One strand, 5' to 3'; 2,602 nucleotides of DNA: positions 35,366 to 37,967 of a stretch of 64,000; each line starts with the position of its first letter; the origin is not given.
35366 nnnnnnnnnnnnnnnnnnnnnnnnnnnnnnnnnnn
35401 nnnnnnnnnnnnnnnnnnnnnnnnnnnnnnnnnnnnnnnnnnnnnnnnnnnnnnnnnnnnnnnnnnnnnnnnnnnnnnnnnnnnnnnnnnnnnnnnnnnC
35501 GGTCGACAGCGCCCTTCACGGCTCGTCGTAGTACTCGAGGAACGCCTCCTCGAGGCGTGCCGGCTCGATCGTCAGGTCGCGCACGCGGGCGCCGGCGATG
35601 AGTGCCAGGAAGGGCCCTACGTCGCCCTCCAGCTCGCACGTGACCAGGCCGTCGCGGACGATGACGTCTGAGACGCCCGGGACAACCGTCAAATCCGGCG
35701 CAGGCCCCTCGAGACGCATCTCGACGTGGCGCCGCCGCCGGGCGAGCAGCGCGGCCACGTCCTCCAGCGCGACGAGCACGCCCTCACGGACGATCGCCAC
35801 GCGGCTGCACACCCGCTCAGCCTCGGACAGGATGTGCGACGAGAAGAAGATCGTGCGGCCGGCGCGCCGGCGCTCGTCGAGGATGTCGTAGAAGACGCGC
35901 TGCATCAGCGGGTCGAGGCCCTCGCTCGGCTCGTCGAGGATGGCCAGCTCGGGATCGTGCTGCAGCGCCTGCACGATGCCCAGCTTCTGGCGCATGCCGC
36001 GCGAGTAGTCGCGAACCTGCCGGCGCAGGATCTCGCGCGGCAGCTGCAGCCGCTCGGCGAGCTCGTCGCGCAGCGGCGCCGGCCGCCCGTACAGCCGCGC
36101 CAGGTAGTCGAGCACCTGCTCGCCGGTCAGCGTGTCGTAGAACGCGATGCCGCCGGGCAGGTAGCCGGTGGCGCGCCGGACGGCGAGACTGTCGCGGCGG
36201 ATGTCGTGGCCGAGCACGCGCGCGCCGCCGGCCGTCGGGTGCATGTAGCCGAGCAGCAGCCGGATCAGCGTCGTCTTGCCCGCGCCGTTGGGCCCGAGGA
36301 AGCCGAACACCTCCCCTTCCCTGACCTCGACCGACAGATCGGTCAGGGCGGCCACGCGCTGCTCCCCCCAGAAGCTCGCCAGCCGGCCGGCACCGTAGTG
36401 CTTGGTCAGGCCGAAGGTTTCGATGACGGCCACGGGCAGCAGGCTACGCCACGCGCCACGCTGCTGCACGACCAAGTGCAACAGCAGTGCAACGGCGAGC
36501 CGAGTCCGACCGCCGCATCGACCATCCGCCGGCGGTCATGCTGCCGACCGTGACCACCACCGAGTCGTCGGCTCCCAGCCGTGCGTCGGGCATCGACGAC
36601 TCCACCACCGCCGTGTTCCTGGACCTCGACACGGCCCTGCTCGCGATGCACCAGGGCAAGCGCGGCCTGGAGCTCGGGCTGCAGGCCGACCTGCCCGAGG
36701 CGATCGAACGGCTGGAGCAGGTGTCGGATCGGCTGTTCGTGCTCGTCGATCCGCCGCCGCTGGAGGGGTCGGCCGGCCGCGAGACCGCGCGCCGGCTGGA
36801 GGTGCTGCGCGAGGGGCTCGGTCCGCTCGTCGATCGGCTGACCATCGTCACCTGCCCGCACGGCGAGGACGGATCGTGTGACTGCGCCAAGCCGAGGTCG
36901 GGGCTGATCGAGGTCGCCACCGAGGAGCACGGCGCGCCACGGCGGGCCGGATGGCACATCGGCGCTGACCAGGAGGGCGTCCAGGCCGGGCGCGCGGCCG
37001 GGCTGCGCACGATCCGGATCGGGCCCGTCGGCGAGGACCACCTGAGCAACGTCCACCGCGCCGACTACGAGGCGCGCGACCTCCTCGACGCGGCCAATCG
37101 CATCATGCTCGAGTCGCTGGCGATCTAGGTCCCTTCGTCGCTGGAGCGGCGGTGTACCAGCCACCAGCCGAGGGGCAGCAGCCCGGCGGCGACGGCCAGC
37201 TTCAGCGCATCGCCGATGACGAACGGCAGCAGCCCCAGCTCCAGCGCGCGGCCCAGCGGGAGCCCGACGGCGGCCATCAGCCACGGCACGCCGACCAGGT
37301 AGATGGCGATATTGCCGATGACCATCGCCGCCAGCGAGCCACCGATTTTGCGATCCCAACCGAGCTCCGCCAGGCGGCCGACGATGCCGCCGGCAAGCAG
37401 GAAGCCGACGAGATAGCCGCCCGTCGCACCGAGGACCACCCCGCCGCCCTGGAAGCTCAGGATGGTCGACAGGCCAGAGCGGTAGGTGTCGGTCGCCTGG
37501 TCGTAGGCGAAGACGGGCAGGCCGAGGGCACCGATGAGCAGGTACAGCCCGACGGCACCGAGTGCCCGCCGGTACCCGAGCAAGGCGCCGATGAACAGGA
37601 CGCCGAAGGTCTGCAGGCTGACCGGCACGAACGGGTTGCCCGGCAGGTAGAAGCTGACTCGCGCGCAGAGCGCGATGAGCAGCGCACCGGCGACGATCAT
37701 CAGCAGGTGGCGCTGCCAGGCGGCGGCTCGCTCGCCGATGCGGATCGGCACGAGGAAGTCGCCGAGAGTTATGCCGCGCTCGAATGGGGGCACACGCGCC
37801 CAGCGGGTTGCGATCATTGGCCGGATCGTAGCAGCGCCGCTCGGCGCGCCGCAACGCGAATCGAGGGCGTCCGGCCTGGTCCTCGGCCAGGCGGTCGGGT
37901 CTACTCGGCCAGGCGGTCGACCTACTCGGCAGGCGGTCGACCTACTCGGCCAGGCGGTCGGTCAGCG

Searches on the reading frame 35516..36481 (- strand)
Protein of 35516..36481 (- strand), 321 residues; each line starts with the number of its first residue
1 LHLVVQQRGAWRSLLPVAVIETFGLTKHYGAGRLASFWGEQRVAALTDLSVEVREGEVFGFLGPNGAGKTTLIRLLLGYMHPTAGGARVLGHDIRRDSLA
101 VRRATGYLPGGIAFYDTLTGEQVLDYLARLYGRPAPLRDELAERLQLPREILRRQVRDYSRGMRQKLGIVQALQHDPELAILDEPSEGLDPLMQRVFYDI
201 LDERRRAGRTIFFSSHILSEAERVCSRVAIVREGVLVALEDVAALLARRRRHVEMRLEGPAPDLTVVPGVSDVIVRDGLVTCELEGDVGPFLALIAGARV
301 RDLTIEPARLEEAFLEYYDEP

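Call 25: search_protein_families(library=pfam, proteins=[window:35516-36481:-], max_evalue=0.001)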
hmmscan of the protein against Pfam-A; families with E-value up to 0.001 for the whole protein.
window:35516-36481:- (321 aa): 3 families
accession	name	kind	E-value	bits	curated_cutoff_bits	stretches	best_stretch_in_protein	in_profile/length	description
PF00005.33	ABC_tran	-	1.7e-23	84.1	25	1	46-186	1-136/137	ABC transporter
PF13304.12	AAA_21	-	2.6e-12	47.9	27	1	124-217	183-299/304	AAA domain, putative AbiEii toxin, Type IV TA system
PF13191.12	AAA_16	-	6.5e-05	23.9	32.6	1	40-167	6-124/167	AAA ATPase domain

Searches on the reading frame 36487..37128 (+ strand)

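Call 25: search_protein_families(library=pfam, proteins=[window:36487-37128:+], max_evalue=0.001)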
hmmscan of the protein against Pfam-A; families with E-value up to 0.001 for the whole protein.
window:36487-37128:+ (213 aa): 1 family
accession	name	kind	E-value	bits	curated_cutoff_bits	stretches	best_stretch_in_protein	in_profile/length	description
PF13242.12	Hydrolase_like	-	0.00077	19.8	22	0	133-201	2-74/75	HAD-hyrolase-like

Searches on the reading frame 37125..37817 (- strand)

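Call 25: search_protein_families(library=pfam, proteins=[window:37125-37817:-], max_evalue=0.001)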
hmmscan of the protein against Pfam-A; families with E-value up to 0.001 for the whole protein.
window:37125-37817:- (230 aa): 1 family
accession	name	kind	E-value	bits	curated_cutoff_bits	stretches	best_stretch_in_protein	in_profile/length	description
PF02632.19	BioY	-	6.9e-30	104.3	25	2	121-215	45-136/140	BioY family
